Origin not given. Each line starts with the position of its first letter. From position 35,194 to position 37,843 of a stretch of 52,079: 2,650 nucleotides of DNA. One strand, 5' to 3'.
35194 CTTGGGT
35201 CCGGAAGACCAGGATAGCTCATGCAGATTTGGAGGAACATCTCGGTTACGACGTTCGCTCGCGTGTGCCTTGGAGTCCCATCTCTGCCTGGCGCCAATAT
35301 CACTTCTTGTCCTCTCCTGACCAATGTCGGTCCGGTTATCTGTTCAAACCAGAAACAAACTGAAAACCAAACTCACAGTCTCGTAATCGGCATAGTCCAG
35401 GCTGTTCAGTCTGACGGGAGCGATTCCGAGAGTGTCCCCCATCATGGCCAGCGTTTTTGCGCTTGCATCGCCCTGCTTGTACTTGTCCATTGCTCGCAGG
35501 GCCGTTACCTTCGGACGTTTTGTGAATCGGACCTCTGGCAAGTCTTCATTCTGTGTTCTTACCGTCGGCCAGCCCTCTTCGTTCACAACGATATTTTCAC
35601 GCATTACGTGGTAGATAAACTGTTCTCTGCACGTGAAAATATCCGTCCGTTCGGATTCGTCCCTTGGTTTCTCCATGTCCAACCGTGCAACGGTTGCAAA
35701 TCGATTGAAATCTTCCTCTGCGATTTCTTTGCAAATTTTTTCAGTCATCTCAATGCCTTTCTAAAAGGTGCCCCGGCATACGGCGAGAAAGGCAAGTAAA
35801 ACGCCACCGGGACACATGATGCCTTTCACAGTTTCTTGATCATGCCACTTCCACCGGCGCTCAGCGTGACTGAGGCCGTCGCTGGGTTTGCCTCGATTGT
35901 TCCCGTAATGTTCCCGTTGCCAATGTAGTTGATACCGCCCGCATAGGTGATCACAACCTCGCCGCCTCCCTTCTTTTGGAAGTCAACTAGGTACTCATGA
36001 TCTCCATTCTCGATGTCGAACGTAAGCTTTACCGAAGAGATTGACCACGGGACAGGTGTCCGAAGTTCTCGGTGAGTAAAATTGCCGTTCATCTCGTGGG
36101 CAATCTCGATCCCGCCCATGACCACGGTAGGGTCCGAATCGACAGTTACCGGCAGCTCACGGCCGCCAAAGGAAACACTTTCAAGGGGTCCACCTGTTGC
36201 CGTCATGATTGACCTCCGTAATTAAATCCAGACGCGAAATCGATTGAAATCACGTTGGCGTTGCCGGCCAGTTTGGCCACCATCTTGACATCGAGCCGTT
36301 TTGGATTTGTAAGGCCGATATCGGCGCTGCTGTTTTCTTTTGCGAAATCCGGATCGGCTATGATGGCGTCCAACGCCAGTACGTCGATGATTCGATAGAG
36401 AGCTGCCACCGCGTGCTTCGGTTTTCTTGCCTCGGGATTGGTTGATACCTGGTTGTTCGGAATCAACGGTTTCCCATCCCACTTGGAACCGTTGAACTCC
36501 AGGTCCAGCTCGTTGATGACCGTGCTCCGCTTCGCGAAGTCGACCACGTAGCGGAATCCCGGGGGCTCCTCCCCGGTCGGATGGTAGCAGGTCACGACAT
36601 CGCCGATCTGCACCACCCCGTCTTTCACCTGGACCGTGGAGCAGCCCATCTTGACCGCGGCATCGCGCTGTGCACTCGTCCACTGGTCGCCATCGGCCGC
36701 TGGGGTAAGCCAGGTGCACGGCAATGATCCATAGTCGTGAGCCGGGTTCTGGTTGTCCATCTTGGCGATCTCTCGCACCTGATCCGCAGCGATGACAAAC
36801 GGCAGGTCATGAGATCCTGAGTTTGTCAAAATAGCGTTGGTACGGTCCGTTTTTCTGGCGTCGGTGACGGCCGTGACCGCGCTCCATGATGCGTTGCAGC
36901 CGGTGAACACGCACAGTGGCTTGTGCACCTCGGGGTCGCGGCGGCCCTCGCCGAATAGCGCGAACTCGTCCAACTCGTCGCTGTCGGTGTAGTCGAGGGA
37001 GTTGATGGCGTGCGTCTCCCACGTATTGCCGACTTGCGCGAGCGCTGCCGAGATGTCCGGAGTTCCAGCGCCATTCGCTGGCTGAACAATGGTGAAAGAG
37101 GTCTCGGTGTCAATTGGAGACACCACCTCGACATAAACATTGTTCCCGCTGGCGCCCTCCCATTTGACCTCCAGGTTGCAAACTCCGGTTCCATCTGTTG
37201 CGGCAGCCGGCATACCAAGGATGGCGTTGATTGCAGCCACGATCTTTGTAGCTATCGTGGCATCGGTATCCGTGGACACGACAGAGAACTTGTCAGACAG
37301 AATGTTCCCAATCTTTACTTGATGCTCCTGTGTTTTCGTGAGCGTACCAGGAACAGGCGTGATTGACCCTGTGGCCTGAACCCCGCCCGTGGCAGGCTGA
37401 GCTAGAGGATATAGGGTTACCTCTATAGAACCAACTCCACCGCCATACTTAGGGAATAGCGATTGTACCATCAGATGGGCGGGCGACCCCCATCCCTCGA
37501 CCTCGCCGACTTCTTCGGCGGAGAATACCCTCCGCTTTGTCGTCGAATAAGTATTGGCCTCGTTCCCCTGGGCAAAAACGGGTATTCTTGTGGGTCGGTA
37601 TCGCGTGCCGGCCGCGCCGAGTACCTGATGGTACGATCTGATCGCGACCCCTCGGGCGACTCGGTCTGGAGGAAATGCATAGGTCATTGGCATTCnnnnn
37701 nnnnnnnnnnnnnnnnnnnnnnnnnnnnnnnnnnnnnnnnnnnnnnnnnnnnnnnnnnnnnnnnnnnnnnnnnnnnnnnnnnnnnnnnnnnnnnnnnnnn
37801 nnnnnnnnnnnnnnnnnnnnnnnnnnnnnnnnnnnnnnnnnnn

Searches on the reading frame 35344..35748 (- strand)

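Call 4: search_protein_families(library=pfam, proteins=[window:35344-35748:-], max_evalue=0.1)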
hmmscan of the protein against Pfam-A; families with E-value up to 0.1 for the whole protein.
window:35344-35748:- (134 aa): 2 families
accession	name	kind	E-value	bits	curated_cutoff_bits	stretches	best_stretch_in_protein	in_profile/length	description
PF10109.15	Phage_TAC_7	-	2.7e-05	24.6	25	1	77-133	21-78/79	Phage tail assembly chaperone proteins, E, or 41 or 14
PF23875.1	DUF7229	-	0.0015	19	27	1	30-96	12-76/90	Domain of unknown function (DUF7229)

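Call 5: search_protein_families(library=phrogs, proteins=[window:35344-35748:-], max_evalue=0.01)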
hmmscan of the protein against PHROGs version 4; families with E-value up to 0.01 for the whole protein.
window:35344-35748:- (134 aa): 2 families
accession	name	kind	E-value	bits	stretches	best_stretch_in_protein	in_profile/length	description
phrog_4648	-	unknown function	2.4e-13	51.6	1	1-133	2-143/143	-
phrog_166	-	tail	4.6e-05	24.3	1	67-132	29-93/201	tail protein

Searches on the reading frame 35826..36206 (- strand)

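Call 4: search_protein_families(library=pfam, proteins=[window:35826-36206:-], max_evalue=0.1)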
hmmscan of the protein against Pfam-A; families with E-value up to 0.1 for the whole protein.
window:35826-36206:- (126 aa): 0 families

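Call 5: search_protein_families(library=phrogs, proteins=[window:35826-36206:-], max_evalue=0.01)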
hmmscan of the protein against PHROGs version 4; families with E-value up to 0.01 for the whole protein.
window:35826-36206:- (126 aa): 1 family
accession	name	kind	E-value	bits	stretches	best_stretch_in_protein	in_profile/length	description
phrog_4699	-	tail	2.9e-13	51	1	1-126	2-135/135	tail tube protein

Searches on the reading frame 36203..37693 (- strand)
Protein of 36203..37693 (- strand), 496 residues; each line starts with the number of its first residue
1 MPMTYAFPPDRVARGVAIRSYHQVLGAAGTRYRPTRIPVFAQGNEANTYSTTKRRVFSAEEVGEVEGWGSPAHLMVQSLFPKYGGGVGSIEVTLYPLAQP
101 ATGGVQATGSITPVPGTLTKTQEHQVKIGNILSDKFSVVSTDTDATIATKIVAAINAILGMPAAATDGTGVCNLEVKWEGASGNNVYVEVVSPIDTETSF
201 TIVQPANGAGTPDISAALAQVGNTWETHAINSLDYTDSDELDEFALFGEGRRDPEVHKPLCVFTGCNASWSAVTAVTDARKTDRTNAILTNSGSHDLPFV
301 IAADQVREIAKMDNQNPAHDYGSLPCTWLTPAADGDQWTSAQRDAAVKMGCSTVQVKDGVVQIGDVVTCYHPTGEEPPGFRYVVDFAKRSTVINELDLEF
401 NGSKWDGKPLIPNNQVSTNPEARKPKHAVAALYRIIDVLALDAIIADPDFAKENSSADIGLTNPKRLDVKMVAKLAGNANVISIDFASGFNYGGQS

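Call 4: search_protein_families(library=pfam, proteins=[window:36203-37693:-], max_evalue=0.1)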
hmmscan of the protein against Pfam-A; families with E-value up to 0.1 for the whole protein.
window:36203-37693:- (496 aa): 1 family
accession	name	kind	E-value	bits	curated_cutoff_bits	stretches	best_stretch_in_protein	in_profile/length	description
PF02084.20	Bindin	-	0.093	13.4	22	0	67-160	24-114/238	Bindin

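Call 5: search_protein_families(library=phrogs, proteins=[window:36203-37693:-], max_evalue=0.01)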
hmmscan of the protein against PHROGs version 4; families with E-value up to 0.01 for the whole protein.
window:36203-37693:- (496 aa): 1 family
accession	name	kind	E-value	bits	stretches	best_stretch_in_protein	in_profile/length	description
phrog_165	-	tail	2.3e-75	255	1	29-485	29-488/493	tail sheath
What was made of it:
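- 36203..37693 (-): Tail sheath gene immediately downstream (context). phrog_165 tail sheath, E 2.3e-75 (call 5).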
